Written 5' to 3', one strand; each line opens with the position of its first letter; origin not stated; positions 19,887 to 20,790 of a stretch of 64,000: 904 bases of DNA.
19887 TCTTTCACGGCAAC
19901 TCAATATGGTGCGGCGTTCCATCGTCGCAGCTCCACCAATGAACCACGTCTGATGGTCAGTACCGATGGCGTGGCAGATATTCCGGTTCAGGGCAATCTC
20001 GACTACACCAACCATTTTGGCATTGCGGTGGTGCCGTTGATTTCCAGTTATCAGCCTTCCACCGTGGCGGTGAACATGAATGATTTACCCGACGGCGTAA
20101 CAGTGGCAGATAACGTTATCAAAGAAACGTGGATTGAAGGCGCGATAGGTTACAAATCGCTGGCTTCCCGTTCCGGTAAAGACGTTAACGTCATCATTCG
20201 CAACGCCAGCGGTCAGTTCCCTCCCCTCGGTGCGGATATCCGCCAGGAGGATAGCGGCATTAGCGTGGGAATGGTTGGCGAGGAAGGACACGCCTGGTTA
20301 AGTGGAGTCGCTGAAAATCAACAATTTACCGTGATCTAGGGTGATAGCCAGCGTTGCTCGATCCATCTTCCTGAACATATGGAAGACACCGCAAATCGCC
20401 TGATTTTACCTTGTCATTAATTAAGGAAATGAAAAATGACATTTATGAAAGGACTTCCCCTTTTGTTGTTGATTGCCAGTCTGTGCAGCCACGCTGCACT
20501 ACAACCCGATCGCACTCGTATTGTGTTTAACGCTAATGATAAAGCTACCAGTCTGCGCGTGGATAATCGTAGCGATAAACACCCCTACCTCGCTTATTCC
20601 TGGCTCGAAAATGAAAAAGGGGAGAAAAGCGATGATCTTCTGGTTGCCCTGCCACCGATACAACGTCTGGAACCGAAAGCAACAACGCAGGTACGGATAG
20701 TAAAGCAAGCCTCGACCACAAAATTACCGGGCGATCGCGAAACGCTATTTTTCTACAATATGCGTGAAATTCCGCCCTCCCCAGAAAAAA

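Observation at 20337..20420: Amber codon 26 codons before the apparent natural end of the ybgQ usher gene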

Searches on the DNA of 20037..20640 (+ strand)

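Call 4: search_dna_similar(query=window:20037-20640:+, collection=ecoli_genomes, mode=near, max_rows=40, rows=spread)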
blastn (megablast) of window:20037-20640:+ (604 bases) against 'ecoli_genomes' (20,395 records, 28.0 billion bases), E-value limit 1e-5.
Records with a match: 3756; places in all: 3761; records where one place covers at least 80% of the query: 3751.
Genomes with a match: 3756 of 5426; with a place that covers at least 80% of the query: 3751. Places per genome that has any: lowest 1, median 1, highest 2. On chromosomes: 3760 places; on plasmids: 1.
Best place of each record, by identity: >=99% 18; 95-99% 2472; 90-95% 24; 80-90% 1242.
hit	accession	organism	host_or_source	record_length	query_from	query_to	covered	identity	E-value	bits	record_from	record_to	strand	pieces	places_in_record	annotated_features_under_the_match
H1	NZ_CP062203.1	Escherichia coli strain K_EC180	swine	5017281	1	604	100%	100.0%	0e+0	1116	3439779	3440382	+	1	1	ybgQ: fimbria/pilus outer membrane usher protein | fimbrial biogenesis chaperone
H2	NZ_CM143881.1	Escherichia coli strain E09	Homo sapiens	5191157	1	604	100%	98.7%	0e+0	1072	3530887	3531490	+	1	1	ybgQ: fimbria/pilus outer membrane usher protein | ybgP: fimbrial biogenesis chaperone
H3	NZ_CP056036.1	Escherichia coli strain EC31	meat duck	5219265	1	604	100%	97.8%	0e+0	1044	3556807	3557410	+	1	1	ybgQ: fimbria/pilus outer membrane usher protein | ybgP: fimbrial biogenesis chaperone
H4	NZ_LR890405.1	Escherichia coli strain MSB1_7C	Homo sapiens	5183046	1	604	100%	97.8%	0e+0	1044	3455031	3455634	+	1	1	ybgQ: fimbria/pilus outer membrane usher protein | ybgP: fimbrial biogenesis chaperone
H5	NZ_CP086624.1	Escherichia coli strain RIVM_C037791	Homo sapiens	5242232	1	604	100%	97.4%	0e+0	1026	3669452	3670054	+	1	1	ybgQ: fimbria/pilus outer membrane usher protein | ybgP: molecular chaperone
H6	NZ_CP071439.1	Escherichia coli strain EcPNK004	Homo sapiens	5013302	1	604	100%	97.2%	0e+0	1020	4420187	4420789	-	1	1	ybgQ: fimbria/pilus outer membrane usher protein | ybgP: fimbrial biogenesis chaperone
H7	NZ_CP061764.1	Escherichia coli O19:H7 strain 730V1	Bos taurus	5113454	1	604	100%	96.4%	0e+0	992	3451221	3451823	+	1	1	ybgQ: fimbria/pilus outer membrane usher protein | ybgP: molecular chaperone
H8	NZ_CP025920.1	Escherichia coli strain 103605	Homo sapiens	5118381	1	604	100%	96.2%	0e+0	987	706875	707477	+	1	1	ybgQ: fimbria/pilus outer membrane usher protein | ybgP: fimbrial biogenesis chaperone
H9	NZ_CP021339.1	Escherichia coli strain 95NR1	fecal sample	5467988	1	604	100%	96.2%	0e+0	987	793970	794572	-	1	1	ybgQ: fimbria/pilus outer membrane usher protein | ybgP: fimbrial biogenesis chaperone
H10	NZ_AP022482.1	Escherichia coli strain STN0717-20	-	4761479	1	604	100%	96.2%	0e+0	987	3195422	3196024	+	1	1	ybgQ: fimbria/pilus outer membrane usher protein | ybgP: fimbrial biogenesis chaperone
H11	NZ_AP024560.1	Escherichia coli strain NIPH17_0020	Homo sapiens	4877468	1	604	100%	96.2%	0e+0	987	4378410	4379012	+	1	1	ybgQ: fimbria/pilus outer membrane usher protein | ybgP: fimbrial biogenesis chaperone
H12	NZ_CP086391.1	Escherichia coli strain 1585m1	Chroicocephalus novaehollandiae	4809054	1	604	100%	96.2%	0e+0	987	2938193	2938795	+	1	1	ybgQ: fimbria/pilus outer membrane usher protein | ybgP: molecular chaperone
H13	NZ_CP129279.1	Escherichia coli strain GZM7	Chicken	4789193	1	604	100%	96.2%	0e+0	987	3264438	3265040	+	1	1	ybgQ: fimbria/pilus outer membrane usher protein | ybgP: fimbrial biogenesis chaperone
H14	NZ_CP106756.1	Escherichia coli strain B-JRPT-4119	Homo sapiens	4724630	1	604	100%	96.2%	0e+0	987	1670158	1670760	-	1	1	ybgQ: fimbria/pilus outer membrane usher protein | ybgP: molecular chaperone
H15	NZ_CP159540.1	Escherichia coli strain PEC1011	Wild bird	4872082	1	604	100%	96.2%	0e+0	987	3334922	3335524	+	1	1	ybgQ: fimbria/pilus outer membrane usher protein | ybgP: molecular chaperone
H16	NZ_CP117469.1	Escherichia coli strain B-ZidR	Zidovudine-resistant strain obtained ...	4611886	1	604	100%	96.2%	0e+0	987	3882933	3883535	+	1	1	ybgQ: fimbria/pilus outer membrane usher protein | ybgP: fimbrial biogenesis chaperone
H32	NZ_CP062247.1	Escherichia coli strain AML002_ev03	not applicable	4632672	1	604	100%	86.3%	0e+0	652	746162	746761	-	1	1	ybgQ: fimbria/pilus outer membrane usher protein | ybgP: fimbrial biogenesis chaperone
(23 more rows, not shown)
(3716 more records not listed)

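Call 5: get_annotated_region(hit=H1, flank=3500)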
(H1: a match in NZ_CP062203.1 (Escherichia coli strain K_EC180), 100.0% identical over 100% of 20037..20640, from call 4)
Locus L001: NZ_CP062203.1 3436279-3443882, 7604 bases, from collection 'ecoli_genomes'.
description: Escherichia coli strain K_EC180 chromosome, complete genome
organism: Escherichia coli strain K_EC180 (NCBI taxid 562)
replicon: chromosome; assembly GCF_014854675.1
host: swine; source: feces; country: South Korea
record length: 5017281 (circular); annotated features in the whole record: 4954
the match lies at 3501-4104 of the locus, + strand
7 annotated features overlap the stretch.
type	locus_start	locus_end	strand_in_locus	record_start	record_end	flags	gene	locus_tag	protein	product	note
CDS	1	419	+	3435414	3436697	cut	gltA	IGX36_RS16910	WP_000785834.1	citrate synthase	-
CDS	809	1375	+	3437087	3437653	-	-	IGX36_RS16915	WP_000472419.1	fimbrial protein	-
CDS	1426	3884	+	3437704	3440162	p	ybgQ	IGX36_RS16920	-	fimbria/pilus outer membrane usher protein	frameshifted; internal stop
CDS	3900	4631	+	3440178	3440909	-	-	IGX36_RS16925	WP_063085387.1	fimbrial biogenesis chaperone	-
CDS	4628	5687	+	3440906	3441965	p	ybgO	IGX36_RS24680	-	type 1 fimbrial protein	frameshifted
CDS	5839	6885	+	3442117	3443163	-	abrB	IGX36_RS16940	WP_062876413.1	AbrB family transcriptional regulator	-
CDS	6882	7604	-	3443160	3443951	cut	nei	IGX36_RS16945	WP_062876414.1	endonuclease VIII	-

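Call 6: get_annotated_region(hit=H2, flank=3500)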
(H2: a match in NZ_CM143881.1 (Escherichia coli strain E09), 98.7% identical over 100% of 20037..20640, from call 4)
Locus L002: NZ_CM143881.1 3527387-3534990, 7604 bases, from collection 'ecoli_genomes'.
description: Escherichia coli strain E09 chromosome, whole genome shotgun sequence
organism: Escherichia coli strain E09 (NCBI taxid 562)
replicon: chromosome; assembly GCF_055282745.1
host: Homo sapiens; source: urine sample; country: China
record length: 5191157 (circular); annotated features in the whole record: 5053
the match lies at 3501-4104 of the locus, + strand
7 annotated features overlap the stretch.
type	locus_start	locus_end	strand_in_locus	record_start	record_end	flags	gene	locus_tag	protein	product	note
CDS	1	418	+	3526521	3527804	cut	gltA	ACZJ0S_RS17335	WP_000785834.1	citrate synthase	-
CDS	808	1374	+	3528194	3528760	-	-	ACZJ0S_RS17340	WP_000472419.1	fimbrial protein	-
CDS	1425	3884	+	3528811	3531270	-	ybgQ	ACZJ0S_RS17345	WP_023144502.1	fimbria/pilus outer membrane usher protein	-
CDS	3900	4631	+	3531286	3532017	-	ybgP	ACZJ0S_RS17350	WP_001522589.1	fimbrial biogenesis chaperone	-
CDS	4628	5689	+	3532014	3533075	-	ybgO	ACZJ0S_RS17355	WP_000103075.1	fimbrial protein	-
CDS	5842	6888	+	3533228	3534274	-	abrB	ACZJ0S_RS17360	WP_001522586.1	AbrB family transcriptional regulator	-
CDS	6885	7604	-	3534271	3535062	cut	nei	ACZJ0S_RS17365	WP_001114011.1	endonuclease VIII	-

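Call 7: get_annotated_region(hit=H32, flank=3500)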
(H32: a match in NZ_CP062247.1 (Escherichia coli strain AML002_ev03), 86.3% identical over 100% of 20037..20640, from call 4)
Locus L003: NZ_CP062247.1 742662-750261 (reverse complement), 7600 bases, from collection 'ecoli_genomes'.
description: Escherichia coli strain AML002_ev03 chromosome, complete genome
organism: Escherichia coli strain AML002_ev03 (NCBI taxid 562)
replicon: chromosome; assembly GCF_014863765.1
host: not applicable; source: not applicable; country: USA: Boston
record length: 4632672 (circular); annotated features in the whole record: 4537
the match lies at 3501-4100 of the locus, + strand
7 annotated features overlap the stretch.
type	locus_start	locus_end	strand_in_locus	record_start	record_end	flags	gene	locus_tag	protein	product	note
CDS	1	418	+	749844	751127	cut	gltA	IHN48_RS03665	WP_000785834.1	citrate synthase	-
CDS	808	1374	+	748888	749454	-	ybgD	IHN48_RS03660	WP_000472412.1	fimbrial protein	-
CDS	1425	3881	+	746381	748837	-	ybgQ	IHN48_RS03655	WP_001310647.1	fimbria/pilus outer membrane usher protein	-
CDS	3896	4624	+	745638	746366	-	ybgP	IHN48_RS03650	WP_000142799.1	fimbrial biogenesis chaperone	-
CDS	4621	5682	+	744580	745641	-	ybgO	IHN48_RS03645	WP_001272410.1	fimbrial protein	-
CDS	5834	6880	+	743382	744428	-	abrB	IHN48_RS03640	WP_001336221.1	AbrB family transcriptional regulator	-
CDS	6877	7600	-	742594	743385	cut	nei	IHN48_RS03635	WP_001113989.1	endonuclease VIII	-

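Call 10: search_dna_similar(query=window:20294-20383:+, collection=ecoli_genomes, mode=near, max_rows=60, rows=best)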
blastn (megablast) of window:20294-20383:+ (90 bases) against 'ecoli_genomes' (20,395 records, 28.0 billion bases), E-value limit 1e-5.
Records with a match: 592; places in all: 592; records where one place covers at least 80% of the query: 592.
Genomes with a match: 592 of 5426; with a place that covers at least 80% of the query: 592. Places per genome that has any: lowest 1, median 1, highest 1. On chromosomes: 592 places; on plasmids: 0.
Best place of each record, by identity: >=99% 14; 95-99% 471; 90-95% 107.
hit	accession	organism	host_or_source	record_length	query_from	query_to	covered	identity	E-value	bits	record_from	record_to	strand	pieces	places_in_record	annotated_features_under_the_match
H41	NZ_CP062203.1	Escherichia coli strain K_EC180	swine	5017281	1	90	100%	100.0%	7e-39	167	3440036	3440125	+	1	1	ybgQ: fimbria/pilus outer membrane usher protein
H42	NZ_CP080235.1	Escherichia coli O139:H1 strain W13-16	Sus scrofa scrofa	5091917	1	90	100%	100.0%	7e-39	167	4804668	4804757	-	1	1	ybgQ: fimbria/pilus outer membrane usher protein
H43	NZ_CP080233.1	Escherichia coli O139:H1 strain P15-25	Sus scrofa domesticus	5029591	1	90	100%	100.0%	7e-39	167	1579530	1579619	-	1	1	ybgQ: fimbria/pilus outer membrane usher protein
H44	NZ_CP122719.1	Escherichia coli strain ETEC1748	Sus scrofa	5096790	1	90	100%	100.0%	7e-39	167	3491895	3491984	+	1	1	ybgQ: fimbria/pilus outer membrane usher protein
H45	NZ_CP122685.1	Escherichia coli strain ETEC4067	Sus scrofa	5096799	1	90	100%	100.0%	7e-39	167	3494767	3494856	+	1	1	ybgQ: fimbria/pilus outer membrane usher protein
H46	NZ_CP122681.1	Escherichia coli strain ETEC4068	Sus scrofa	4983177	1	90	100%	100.0%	7e-39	167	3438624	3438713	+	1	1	ybgQ: fimbria/pilus outer membrane usher protein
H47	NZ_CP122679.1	Escherichia coli strain ETEC4069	Sus scrofa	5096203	1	90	100%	100.0%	7e-39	167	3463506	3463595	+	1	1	ybgQ: fimbria/pilus outer membrane usher protein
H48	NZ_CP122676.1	Escherichia coli strain ETEC4070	Sus scrofa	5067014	1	90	100%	100.0%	7e-39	167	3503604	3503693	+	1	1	ybgQ: fimbria/pilus outer membrane usher protein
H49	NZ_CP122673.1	Escherichia coli strain ETEC4071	Sus scrofa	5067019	1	90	100%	100.0%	7e-39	167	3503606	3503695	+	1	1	ybgQ: fimbria/pilus outer membrane usher protein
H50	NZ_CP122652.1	Escherichia coli strain ETEC4075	Sus scrofa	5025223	1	90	100%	100.0%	7e-39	167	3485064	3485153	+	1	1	ybgQ: fimbria/pilus outer membrane usher protein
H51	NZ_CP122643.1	Escherichia coli strain ETEC4079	Sus scrofa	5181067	1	90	100%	100.0%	7e-39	167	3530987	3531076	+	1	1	ybgQ: fimbria/pilus outer membrane usher protein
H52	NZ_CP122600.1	Escherichia coli strain ETEC6333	Sus scrofa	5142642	1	90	100%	100.0%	7e-39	167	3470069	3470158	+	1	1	ybgQ: fimbria/pilus outer membrane usher protein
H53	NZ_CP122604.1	Escherichia coli strain ETEC6334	Sus scrofa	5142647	1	90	100%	100.0%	7e-39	167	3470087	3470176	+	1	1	ybgQ: fimbria/pilus outer membrane usher protein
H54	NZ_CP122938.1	Escherichia coli strain ETEC1701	Sus scrofa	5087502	1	90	100%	100.0%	7e-39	167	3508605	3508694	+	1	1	ybgQ: fimbria/pilus outer membrane usher protein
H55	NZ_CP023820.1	Escherichia coli strain 7/2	Homo sapiens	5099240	1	90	100%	98.9%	3e-37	161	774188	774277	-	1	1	ybgQ: fimbria/pilus outer membrane usher protein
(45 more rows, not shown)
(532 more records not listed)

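Call 11: search_dna_similar(query=window:20316-20360:+, collection=ecoli_genomes, mode=near, max_rows=60, rows=best, max_evalue=0.001)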
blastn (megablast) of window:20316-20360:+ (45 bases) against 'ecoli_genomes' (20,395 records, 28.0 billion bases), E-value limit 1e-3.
Records with a match: 14; places in all: 14; records where one place covers at least 80% of the query: 14.
Genomes with a match: 14 of 5426; with a place that covers at least 80% of the query: 14. Places per genome that has any: lowest 1, median 1, highest 1. On chromosomes: 14 places; on plasmids: 0.
Best place of each record, by identity: >=99% 14.
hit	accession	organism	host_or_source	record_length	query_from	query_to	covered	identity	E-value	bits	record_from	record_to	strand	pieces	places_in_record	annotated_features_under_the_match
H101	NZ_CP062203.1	Escherichia coli strain K_EC180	swine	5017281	1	45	100%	100.0%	2e-14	84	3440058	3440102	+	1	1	ybgQ: fimbria/pilus outer membrane usher protein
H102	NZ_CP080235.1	Escherichia coli O139:H1 strain W13-16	Sus scrofa scrofa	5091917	1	45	100%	100.0%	2e-14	84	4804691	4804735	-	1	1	ybgQ: fimbria/pilus outer membrane usher protein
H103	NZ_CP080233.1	Escherichia coli O139:H1 strain P15-25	Sus scrofa domesticus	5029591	1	45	100%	100.0%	2e-14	84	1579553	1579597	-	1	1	ybgQ: fimbria/pilus outer membrane usher protein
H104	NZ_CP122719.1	Escherichia coli strain ETEC1748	Sus scrofa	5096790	1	45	100%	100.0%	2e-14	84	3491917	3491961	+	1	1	ybgQ: fimbria/pilus outer membrane usher protein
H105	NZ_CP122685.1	Escherichia coli strain ETEC4067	Sus scrofa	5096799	1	45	100%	100.0%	2e-14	84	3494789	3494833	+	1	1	ybgQ: fimbria/pilus outer membrane usher protein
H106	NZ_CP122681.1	Escherichia coli strain ETEC4068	Sus scrofa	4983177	1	45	100%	100.0%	2e-14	84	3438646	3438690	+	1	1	ybgQ: fimbria/pilus outer membrane usher protein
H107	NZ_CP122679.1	Escherichia coli strain ETEC4069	Sus scrofa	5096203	1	45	100%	100.0%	2e-14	84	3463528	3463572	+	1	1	ybgQ: fimbria/pilus outer membrane usher protein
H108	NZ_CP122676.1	Escherichia coli strain ETEC4070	Sus scrofa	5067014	1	45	100%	100.0%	2e-14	84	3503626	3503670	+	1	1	ybgQ: fimbria/pilus outer membrane usher protein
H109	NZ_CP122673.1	Escherichia coli strain ETEC4071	Sus scrofa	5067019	1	45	100%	100.0%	2e-14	84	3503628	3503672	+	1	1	ybgQ: fimbria/pilus outer membrane usher protein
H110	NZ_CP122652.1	Escherichia coli strain ETEC4075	Sus scrofa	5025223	1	45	100%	100.0%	2e-14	84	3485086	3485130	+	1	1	ybgQ: fimbria/pilus outer membrane usher protein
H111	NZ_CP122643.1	Escherichia coli strain ETEC4079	Sus scrofa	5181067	1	45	100%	100.0%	2e-14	84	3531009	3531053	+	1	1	ybgQ: fimbria/pilus outer membrane usher protein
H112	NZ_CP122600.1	Escherichia coli strain ETEC6333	Sus scrofa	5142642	1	45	100%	100.0%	2e-14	84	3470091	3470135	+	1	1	ybgQ: fimbria/pilus outer membrane usher protein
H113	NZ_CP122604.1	Escherichia coli strain ETEC6334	Sus scrofa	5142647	1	45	100%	100.0%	2e-14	84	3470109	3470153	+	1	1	ybgQ: fimbria/pilus outer membrane usher protein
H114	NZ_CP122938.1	Escherichia coli strain ETEC1701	Sus scrofa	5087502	1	45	100%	100.0%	2e-14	84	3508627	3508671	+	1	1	ybgQ: fimbria/pilus outer membrane usher protein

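Call 65: get_annotated_region(hit=H16, flank=100)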
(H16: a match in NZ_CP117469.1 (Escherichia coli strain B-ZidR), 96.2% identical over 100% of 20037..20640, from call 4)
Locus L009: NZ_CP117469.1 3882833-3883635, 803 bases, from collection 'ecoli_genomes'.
description: Escherichia coli strain B-ZidR chromosome, complete genome
organism: Escherichia coli strain B-ZidR (NCBI taxid 562)
replicon: chromosome; assembly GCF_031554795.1
host: -; source: Zidovudine-resistant strain obtained from the original strain Escherichia coli B; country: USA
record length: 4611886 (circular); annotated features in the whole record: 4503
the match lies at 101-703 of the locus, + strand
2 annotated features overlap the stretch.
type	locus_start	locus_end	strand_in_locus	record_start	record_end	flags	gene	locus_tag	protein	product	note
CDS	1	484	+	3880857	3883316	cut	ybgQ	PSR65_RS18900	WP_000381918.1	fimbria/pilus outer membrane usher protein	-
CDS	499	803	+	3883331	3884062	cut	ybgP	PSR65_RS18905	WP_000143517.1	fimbrial biogenesis chaperone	-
